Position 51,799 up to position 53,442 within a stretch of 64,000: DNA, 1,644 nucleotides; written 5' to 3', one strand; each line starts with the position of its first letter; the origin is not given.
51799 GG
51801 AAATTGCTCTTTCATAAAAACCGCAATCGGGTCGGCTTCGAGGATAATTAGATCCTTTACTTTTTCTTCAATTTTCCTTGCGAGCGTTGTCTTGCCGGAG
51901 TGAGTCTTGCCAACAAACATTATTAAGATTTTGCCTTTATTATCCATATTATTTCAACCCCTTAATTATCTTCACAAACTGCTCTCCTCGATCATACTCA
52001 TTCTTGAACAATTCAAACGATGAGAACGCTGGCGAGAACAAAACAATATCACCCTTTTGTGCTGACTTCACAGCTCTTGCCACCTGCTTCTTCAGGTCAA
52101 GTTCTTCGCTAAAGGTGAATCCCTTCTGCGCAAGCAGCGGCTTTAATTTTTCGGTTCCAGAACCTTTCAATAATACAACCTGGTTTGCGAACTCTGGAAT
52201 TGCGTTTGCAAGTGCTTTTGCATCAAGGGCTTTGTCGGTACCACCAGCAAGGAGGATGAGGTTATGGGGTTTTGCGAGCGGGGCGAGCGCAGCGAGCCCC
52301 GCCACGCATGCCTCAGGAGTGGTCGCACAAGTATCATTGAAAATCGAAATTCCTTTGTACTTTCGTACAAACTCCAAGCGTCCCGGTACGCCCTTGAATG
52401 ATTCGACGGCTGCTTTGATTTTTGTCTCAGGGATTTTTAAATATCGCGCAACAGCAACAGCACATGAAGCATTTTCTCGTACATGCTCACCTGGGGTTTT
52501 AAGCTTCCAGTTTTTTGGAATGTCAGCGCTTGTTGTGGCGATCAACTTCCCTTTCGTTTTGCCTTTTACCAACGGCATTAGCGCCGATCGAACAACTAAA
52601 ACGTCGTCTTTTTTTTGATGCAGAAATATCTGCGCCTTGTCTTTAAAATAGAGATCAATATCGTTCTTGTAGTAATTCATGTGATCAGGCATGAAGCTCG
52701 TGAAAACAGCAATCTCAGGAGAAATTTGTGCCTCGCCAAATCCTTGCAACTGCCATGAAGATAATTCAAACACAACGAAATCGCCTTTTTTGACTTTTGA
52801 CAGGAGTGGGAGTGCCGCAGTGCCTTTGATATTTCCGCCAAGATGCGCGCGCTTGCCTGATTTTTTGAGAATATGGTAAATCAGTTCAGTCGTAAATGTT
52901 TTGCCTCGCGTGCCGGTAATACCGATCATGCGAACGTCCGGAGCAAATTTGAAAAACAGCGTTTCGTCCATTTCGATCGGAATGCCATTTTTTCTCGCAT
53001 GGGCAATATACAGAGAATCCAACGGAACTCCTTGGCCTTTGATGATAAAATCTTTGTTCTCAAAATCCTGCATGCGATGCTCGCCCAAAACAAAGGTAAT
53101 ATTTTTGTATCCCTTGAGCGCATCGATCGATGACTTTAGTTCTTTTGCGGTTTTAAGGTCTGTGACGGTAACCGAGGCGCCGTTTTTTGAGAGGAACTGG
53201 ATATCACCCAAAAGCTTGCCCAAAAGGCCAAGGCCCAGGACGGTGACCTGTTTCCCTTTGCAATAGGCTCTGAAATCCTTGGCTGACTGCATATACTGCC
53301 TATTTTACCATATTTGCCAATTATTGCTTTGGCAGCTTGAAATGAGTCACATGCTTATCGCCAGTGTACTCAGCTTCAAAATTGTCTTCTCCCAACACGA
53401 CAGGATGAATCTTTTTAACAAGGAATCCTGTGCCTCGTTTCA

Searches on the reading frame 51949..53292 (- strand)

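Call 32: search_protein_families(library=pfam, proteins=[window:51949-53292:-], max_evalue=0.001)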
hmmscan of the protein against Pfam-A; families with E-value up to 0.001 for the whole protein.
window:51949-53292:- (447 aa): 3 families
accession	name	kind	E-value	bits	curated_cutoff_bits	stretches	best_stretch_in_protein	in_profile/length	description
PF08245.18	Mur_ligase_M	-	3e-21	76.7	24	1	125-234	1-121/200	Mur ligase middle domain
PF02875.26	Mur_ligase_C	-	4.7e-13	50.5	28.4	1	304-422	1-126/127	Mur ligase, glutamate ligase domain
PF21799.2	MurD-like_N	-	4.8e-08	33.6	27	1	14-106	1-86/88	Mur ligase MurD-like, N-terminal domain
